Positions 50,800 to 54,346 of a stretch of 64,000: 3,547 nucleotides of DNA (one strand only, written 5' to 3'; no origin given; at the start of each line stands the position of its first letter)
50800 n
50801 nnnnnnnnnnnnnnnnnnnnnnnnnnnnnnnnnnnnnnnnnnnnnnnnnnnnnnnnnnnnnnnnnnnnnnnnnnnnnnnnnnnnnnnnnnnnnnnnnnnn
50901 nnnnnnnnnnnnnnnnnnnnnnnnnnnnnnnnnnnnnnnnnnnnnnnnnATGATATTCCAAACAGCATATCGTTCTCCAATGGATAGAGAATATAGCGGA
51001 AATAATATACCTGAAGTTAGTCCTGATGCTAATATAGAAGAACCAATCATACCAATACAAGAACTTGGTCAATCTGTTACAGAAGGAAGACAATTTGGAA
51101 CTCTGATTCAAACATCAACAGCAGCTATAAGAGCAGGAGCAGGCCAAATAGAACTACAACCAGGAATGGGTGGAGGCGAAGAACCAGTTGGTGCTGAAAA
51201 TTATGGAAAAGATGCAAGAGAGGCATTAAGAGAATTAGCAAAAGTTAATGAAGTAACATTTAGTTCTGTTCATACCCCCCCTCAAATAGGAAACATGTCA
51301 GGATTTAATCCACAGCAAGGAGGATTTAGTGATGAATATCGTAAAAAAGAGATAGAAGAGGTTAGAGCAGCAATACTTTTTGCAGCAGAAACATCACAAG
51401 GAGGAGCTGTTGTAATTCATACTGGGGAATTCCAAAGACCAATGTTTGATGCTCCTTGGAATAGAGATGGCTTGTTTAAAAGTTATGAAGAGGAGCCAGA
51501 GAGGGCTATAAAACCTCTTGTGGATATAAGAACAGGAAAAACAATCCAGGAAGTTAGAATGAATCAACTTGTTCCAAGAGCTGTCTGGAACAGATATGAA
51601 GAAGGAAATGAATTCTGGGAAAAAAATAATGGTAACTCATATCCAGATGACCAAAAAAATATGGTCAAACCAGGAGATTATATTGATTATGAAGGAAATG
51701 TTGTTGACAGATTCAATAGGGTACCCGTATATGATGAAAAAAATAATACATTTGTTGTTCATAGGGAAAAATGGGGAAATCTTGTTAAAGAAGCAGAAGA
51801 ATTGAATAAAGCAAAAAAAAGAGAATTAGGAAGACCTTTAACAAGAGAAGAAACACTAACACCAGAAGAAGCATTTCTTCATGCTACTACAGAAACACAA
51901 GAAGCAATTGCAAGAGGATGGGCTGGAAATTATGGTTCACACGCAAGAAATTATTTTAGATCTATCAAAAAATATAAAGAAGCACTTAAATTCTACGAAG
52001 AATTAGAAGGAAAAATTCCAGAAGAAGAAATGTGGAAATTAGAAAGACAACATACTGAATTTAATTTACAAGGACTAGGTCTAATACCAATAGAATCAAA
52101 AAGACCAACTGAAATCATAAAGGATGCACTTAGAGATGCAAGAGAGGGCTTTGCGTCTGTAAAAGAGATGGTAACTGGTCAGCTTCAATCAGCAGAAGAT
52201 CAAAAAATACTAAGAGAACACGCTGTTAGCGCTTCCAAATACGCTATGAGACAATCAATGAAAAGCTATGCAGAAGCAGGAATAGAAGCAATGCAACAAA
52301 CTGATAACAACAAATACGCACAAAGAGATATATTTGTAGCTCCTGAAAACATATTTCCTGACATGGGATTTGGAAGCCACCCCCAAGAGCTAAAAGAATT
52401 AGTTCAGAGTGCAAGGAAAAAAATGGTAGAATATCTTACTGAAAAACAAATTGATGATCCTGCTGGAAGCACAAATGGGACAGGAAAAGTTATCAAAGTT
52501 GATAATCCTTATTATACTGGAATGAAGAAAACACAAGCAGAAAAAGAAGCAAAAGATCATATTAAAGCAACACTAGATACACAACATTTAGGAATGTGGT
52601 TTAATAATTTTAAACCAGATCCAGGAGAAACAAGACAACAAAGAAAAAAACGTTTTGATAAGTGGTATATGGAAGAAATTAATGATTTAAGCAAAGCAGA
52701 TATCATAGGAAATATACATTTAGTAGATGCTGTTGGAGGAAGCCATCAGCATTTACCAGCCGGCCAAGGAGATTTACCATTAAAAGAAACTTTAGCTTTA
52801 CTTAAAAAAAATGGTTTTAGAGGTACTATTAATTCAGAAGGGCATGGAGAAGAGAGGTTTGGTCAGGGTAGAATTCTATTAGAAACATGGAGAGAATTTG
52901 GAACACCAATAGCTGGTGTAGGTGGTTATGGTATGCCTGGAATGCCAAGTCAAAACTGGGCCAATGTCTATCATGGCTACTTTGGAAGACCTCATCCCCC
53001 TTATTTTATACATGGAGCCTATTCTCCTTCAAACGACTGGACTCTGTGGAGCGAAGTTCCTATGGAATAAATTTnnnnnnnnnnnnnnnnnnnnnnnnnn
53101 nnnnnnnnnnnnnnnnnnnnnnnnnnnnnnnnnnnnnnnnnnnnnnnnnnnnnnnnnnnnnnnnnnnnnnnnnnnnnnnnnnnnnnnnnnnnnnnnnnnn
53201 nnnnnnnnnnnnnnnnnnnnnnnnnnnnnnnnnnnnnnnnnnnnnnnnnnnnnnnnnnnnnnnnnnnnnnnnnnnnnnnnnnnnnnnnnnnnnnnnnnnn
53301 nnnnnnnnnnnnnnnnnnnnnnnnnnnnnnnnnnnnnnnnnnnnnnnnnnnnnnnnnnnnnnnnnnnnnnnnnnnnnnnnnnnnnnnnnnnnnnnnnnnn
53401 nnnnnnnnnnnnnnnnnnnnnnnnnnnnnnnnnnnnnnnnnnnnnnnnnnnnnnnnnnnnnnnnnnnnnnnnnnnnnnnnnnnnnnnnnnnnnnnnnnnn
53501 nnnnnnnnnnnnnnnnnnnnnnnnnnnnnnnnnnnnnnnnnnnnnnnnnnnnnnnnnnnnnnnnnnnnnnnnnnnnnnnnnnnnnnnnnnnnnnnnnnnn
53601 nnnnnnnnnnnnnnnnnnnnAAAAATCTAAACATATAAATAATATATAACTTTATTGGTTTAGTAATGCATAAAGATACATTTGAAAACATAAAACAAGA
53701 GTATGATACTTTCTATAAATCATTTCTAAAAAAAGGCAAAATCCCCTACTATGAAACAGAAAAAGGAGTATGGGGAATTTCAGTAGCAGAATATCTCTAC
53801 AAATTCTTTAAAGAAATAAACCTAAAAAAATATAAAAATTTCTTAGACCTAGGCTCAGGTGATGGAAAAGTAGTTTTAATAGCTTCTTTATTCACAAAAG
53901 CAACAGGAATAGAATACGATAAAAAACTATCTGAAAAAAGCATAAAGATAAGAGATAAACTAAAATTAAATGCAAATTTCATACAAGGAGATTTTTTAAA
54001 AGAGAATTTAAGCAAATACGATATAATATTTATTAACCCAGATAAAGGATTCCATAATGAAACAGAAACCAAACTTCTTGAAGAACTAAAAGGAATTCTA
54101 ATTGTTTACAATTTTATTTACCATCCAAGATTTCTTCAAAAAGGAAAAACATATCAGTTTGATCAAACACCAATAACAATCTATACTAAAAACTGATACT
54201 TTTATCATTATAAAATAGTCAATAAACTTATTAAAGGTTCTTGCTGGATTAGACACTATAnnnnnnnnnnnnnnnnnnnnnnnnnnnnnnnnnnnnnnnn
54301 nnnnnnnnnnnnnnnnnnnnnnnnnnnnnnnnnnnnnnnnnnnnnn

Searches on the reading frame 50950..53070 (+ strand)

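Call 90: search_protein_families(library=pfam, proteins=[window:50950-53070:+], max_evalue=0.001)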
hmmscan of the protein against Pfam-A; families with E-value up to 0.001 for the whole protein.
window:50950-53070:+ (706 aa): 1 family
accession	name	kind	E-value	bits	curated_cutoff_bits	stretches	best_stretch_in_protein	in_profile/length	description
PF01261.30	AP_endonuc_2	-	3.2e-15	56.9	31.1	1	535-634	150-232/249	Xylose isomerase-like TIM barrel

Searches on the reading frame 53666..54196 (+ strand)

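Call 90: search_protein_families(library=pfam, proteins=[window:53666-54196:+], max_evalue=0.001)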
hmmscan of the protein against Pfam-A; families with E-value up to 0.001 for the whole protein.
window:53666-54196:+ (176 aa): 3 families
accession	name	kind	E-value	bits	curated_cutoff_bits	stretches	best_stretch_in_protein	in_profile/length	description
PF08123.19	DOT1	-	3.4e-10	40.2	23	1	28-155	15-136/205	Histone methylation protein DOT1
PF13847.12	Methyltransf_31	-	2e-07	31.3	27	1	54-124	2-81/145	Methyltransferase domain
PF13649.12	Methyltransf_25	-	0.00021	22.4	27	1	60-144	2-92/97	Methyltransferase domain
